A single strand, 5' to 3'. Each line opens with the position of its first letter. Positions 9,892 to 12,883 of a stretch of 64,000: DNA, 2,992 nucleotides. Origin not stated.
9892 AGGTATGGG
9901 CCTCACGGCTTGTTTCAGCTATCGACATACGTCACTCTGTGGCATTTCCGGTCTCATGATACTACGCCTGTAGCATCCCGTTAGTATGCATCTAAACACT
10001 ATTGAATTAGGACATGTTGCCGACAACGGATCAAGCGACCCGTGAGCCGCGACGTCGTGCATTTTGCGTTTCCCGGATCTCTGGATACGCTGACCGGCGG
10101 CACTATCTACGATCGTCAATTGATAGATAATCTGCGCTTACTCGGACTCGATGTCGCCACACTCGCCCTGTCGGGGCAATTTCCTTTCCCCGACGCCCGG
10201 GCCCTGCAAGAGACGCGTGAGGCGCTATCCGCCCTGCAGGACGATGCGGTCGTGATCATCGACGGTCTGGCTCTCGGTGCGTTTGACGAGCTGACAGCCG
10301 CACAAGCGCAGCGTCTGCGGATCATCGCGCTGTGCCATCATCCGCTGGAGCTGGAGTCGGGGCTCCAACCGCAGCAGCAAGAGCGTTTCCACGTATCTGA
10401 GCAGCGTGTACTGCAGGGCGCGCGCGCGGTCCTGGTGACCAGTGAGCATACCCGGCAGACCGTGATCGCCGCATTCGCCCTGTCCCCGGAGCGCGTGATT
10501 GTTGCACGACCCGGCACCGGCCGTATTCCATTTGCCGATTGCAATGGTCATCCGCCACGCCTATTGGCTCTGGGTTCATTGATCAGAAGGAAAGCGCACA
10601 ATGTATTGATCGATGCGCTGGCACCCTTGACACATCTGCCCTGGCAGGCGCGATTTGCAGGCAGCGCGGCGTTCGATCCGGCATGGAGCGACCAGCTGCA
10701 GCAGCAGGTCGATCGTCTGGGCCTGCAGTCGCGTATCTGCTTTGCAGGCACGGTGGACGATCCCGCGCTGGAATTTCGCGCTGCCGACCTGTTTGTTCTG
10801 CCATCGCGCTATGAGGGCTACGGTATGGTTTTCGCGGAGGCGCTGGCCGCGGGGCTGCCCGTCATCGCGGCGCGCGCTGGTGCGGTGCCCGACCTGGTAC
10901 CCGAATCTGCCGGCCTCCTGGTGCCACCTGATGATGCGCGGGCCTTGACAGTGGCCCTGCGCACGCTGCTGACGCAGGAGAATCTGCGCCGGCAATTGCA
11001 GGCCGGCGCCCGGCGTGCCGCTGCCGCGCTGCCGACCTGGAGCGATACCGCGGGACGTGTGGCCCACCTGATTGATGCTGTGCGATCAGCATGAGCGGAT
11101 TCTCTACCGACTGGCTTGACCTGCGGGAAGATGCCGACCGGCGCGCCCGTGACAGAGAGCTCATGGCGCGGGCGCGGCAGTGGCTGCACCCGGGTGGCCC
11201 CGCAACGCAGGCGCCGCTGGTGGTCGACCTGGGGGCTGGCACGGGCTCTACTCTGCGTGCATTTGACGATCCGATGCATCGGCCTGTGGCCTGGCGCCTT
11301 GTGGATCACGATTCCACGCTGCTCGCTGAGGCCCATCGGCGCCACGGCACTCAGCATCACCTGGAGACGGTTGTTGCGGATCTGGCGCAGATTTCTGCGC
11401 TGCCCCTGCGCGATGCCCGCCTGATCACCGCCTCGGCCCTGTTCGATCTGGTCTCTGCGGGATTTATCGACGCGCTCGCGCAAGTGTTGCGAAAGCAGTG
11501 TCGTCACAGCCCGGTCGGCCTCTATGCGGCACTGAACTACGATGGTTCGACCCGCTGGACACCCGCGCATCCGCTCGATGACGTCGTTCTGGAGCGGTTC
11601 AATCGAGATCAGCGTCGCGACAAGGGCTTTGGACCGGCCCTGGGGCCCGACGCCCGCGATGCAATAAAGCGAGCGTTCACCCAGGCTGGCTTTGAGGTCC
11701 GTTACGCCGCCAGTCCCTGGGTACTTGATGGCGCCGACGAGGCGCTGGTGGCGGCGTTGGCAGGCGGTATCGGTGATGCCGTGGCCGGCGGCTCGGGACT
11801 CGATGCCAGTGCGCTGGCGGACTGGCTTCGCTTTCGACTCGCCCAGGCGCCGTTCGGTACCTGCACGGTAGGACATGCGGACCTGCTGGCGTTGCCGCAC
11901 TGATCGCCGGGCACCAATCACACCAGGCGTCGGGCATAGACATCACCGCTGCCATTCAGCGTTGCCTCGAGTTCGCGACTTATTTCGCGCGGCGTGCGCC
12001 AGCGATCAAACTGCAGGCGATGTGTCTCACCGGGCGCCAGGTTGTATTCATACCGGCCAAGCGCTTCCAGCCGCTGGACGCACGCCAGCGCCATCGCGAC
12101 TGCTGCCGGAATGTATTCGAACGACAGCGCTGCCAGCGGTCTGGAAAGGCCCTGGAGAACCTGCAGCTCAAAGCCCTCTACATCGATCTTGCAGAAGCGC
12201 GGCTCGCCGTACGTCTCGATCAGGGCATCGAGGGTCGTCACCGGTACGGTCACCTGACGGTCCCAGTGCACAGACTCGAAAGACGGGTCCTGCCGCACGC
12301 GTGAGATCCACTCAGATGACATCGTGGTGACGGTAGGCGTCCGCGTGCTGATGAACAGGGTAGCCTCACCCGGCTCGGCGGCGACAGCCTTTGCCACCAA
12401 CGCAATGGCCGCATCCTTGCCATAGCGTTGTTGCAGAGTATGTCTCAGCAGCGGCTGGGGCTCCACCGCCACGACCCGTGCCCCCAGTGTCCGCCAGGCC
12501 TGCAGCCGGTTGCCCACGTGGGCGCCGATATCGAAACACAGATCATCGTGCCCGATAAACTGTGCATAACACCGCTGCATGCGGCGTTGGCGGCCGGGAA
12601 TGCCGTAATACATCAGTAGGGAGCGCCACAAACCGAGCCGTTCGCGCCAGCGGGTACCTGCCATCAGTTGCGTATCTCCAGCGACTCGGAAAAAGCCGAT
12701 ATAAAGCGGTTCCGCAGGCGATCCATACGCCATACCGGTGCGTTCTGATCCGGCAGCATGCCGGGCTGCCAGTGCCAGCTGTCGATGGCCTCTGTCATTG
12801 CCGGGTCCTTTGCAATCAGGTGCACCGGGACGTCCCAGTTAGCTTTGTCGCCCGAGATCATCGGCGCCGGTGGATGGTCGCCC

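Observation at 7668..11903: Divergent operon pair (RibD_C reductase - MDR - PTPS-fold // GT4 - SAM methyltransferase): candidate pathway to a glycosylated, methylated pterin/pyrimidine-type metabolite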

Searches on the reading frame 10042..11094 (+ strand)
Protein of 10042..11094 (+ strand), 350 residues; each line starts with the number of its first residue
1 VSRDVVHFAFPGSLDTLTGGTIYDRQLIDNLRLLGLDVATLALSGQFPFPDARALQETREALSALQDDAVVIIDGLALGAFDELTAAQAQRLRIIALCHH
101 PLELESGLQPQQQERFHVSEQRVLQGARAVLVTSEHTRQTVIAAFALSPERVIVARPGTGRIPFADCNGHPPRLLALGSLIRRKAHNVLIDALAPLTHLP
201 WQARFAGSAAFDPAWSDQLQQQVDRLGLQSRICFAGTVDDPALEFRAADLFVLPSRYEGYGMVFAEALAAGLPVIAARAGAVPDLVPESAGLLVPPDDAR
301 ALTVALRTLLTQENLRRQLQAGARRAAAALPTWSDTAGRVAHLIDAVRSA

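Call 3: search_protein_families(library=pfam, proteins=[window:10042-11094:+], max_evalue=0.01)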
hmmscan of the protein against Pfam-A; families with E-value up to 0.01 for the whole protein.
window:10042-11094:+ (350 aa): 6 families
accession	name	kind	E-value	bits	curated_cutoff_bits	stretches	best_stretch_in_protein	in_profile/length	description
PF00534.26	Glycos_transf_1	-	8.8e-30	103.9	26.4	1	170-325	14-171/172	Glycosyl transferases group 1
PF13692.12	Glyco_trans_1_4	-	1e-29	104.1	27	1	172-311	2-141/142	Glycosyl transferases group 1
PF20706.3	GT4-conflict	-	2e-09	37.4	26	1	108-340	128-368/385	Family 4 Glycosyltransferase in conflict systems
PF13579.12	Glyco_trans_4_4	-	8.2e-07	29.9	29.7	1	48-158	53-158/158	Glycosyl transferase 4-like domain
PF13439.12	Glyco_transf_4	-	3e-05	24.6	28.5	1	72-158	77-165/170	Glycosyltransferase Family 4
PF13524.12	Glyco_trans_1_2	-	0.0007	20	25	1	201-337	15-139/144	Glycosyl transferase-like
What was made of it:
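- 10042..11094 (+): GT4 (retaining GT-B) glycosyltransferase of 350 aa. PF00534/PF13692 at 1e-29 (call 3).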

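Call 4: search_protein_families(library=ncbifam, proteins=[window:10042-11094:+], max_evalue=0.01)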
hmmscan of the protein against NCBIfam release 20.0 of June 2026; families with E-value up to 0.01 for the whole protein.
window:10042-11094:+ (350 aa): 37 families (the best 25 are shown)
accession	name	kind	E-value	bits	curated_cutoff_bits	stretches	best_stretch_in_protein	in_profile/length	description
NF041876.1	EPS_EpsE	equivalog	3.8e-25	88.9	400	1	167-328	210-377/389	exopolysaccharide biosynthesis GT4 family glycosyltransferase EpsE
TIGR03449.1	mycothiol_MshA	equivalog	3.2e-21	75.7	462.5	1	109-343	148-399/406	D-inositol-3-phosphate glycosyltransferase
TIGR03088.1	stp2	hypoth_equivalog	5.6e-21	75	409.05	1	212-332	237-358/374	TIGR03088 family PEP-CTERM/XrtA system glycosyltransferase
TIGR04047.1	MSMEG_0565_glyc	hypoth_equivalog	7.9e-18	64.7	259.85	1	171-339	193-366/373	MSMEG_0565 family glycosyltransferase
NF038295.1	EPS_HpsP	equivalog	1.5e-17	63.7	550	1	171-340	207-380/388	hormogonium polysaccharide biosynthesis glycosyltransferase HpsP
TIGR03999.1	thiol_BshA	equivalog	2.9e-16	59.4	273.7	1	218-327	243-353/375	N-acetyl-alpha-D-glucosaminyl L-malate synthase BshA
NF053787.1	GlcN_PG_synth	equivalog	9e-16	57.6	480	1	244-337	258-349/361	N-acetylglucosaminyl phosphatidylglycerol synthase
NF050063.1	ProtGlycPglJ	equivalog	3e-13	49.7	500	1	172-327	195-347/363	N-acetylgalactosamine-N,N'-diacetylbacillosaminyl-diphospho-undecaprenol 4-alpha-N-acetylgalactosaminyltransferase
NF047684.1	TeichurnBiosyTuaC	equivalog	3.4e-13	49.3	550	1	178-320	226-362/391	teichuronic acid biosynthesis protein TuaC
TIGR02149.1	glgA_Coryne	subfamily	6e-13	48.7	302.4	1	167-343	200-386/391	glycogen synthase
NF046085.1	XrtY_assoc_Gly1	equivalog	4e-11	42.4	400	1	171-323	209-360/387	XrtY-associated glycosyltransferase XYAG1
NF050056.1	ProtGlycPglH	equivalog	1.7e-09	37.2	600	1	175-326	183-333/354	GalNAc-alpha-(1->4)-GalNAc-alpha-(1->3)-diNAcBac-PP-undecaprenol alpha-1,4-N-acetyl-D-galactosaminyltransferase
NF038255.1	exopoly_VpsD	equivalog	1.7e-09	37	300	1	182-282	214-317/381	VpsD family glycosyltransferase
NF041879.1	EPS_EpsH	equivalog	2.5e-09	36.4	800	1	127-312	190-377/431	exopolysaccharide biosynthesis glycosyltransferase EpsH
NF038298.1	EPS_HpsO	equivalog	5.4e-09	35.3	575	1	178-326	208-367/388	hormogonium polysaccharide biosynthesis glycosyltransferase HpsO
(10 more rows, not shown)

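Call 37: search_solved_structures(query=window:10042-11094:+, max_evalue=0.000001, show_alignments=0)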
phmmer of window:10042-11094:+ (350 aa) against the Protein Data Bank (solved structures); distinct sequences matched with E-value up to 0.000001: 17.
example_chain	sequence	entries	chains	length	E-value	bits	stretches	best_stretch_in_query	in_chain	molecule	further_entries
6kih_A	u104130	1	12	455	1.9e-20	76.8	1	109-341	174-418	Tll1590 protein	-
7qsg_A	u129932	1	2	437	1.8e-15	60.4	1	44-341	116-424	D-inositol 3-phosphate glycosyltransferase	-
3c4q_A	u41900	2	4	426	2.5e-15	60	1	112-344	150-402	Predicted glycosyltransferases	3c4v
3c48_A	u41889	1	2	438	2.6e-15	59.9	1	112-344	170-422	Predicted glycosyltransferases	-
5i45_A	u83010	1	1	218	2.9e-12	49.9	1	188-319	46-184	Glycosyl transferases group 1 family protein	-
4xso_B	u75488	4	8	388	5.6e-12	48.9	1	183-316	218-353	Alr3699 protein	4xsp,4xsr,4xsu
2jjm_A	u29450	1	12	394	1.2e-09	41.3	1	219-325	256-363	GLYCOSYL TRANSFERASE, GROUP 1 FAMILY PROTEIN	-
3mbo_A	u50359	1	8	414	1.3e-09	41.2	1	220-325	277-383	Glycosyltransferase, group 1 family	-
3oka_A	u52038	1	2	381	4.5e-09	39.4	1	180-343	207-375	GDP-mannose-dependent alpha-(1-6)-phosphatidylinositol monomannoside mannosyltransferase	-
3okc_A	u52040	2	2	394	5.1e-09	39.2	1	180-343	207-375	GDP-mannose-dependent alpha-(1-6)-phosphatidylinositol monomannoside mannosyltransferase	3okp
4n9w_A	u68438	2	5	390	9.2e-09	38.4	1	216-346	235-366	GDP-mannose-dependent alpha-(1-2)-phosphatidylinositol mannosyltransferase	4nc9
2gej_A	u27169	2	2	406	1e-08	38.2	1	216-346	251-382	PHOSPHATIDYLINOSITOL MANNOSYLTRANSFERASE (PimA)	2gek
5d00_A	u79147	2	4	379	5.1e-08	35.9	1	223-319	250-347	N-acetyl-alpha-D-glucosaminyl L-malate synthase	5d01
2iv7_A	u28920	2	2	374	5.8e-08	35.8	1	174-328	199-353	LIPOPOLYSACCHARIDE CORE BIOSYNTHESIS PROTEIN RFAG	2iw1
5ze7_B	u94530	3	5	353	1.2e-07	34.7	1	190-330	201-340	UDP-glucose:tetrahydrobiopterin glucosyltransferase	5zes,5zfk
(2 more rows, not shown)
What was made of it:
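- On Pteridine glycosyltransferases (BGluT/PgtA/CtPGT): It ranks behind SPS-like proteins, MshA and PimA/B (call 37).
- Closest known: Pteridine glycoside biosynthesis. Same: BGluT (5ZE7) is detectably related to the GT4 (E 1e-7, call 37).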

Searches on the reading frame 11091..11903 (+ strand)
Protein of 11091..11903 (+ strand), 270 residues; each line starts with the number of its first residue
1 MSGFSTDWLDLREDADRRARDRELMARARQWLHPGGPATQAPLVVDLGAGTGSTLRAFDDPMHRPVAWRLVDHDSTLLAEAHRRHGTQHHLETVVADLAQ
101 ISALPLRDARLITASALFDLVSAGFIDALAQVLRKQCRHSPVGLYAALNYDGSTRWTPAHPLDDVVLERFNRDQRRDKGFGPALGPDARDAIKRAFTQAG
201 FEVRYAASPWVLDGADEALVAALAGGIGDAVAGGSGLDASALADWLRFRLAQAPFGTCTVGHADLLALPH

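Call 3: search_protein_families(library=pfam, proteins=[window:11091-11903:+], max_evalue=0.01)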
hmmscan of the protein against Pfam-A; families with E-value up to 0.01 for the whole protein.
window:11091-11903:+ (270 aa): 3 families
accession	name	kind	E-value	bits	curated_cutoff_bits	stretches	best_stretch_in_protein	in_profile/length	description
PF13649.12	Methyltransf_25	-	1.6e-05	25.9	27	1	44-134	1-94/97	Methyltransferase domain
PF08242.18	Methyltransf_12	-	0.0022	19.1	30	0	45-123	1-71/98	Methyltransferase domain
PF08241.18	Methyltransf_11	-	0.0039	18.2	21.2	0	45-135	1-89/95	Methyltransferase domain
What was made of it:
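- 11091..11903 (+): Class I SAM-dependent methyltransferase (270 aa), joined to the GT4 gene by an ATGA overlap. Methyltransf_25 at 1.6e-5, below cutoff (call 3).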

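Call 4: search_protein_families(library=ncbifam, proteins=[window:11091-11903:+], max_evalue=0.01)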
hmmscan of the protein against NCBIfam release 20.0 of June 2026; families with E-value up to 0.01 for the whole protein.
window:11091-11903:+ (270 aa): 2 families
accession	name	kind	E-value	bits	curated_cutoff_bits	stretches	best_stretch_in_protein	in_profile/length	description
NF045667.1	MTase_DVU1556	equivalog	0.0027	17.2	155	1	40-110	22-84/213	DVU_1556 family methyltransferase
NF041658.1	ornithlipidmtase_OlsG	equivalog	0.0068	16.2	350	1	40-108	40-107/191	ornithine lipid N-methyltransferase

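Call 36: search_solved_structures(query=window:11091-11903:+, max_evalue=1, show_alignments=1)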
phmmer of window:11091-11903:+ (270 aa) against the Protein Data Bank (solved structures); distinct sequences matched with E-value up to 1: 4.
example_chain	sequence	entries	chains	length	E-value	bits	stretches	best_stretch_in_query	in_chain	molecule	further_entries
28nt_L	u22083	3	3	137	0.3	13.9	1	14-56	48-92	Large ribosomal subunit protein uL16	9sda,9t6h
1h5b_A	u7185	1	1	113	0.5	13.2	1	37-120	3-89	MURINE T CELL RECEPTOR (TCR) VALPHA DOMAIN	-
3qjh_A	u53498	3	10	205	0.62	12.9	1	36-120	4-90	5c.c7 alpha chain | 5cc7 T-cell receptor alpha chain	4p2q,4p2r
3qiu_C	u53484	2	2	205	0.97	12.2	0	36-118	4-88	TCR 226 alpha chain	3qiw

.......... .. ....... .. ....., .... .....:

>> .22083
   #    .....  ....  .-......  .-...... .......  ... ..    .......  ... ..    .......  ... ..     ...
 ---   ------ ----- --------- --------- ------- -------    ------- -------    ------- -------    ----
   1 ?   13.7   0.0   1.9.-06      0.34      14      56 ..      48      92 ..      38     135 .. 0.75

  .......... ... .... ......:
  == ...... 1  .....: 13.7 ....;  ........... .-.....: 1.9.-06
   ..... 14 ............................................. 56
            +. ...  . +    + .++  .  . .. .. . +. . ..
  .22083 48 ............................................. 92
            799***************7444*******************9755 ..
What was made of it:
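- On Class I SAM-dependent methyltransferases: There is no PDB sequence hit (call 36).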

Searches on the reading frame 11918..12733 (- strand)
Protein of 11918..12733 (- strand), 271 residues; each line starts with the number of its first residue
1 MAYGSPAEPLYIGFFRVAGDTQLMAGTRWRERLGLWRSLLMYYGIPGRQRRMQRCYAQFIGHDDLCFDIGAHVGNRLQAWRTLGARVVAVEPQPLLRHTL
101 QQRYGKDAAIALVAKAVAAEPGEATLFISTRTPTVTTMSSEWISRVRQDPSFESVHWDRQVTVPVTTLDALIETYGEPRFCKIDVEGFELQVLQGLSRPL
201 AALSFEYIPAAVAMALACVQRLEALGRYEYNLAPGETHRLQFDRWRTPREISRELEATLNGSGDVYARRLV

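Call 3: search_protein_families(library=pfam, proteins=[window:11918-12733:-], max_evalue=0.01)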
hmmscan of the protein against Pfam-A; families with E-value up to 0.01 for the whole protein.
window:11918-12733:- (271 aa): 1 family
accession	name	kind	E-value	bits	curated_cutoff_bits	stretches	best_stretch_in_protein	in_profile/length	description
PF05050.19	Methyltransf_21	-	5.8e-15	56.3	22.7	1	68-202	1-138/173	Methyltransferase FkbM domain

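Call 4: search_protein_families(library=ncbifam, proteins=[window:11918-12733:-], max_evalue=0.01)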
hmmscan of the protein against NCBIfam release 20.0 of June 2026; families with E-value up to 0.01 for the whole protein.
window:11918-12733:- (271 aa): 1 family
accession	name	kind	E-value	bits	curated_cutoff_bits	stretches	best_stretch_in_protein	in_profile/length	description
TIGR01444.1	fkbM_fam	subfamily_domain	5e-24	85.4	37.7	1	66-198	2-129/143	FkbM family methyltransferase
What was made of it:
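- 11918..12733 (-): FkbM-family methyltransferase, a lineage-specific accessory gene. PF05050 at 6e-15 and TIGR01444 (calls 3, 4).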
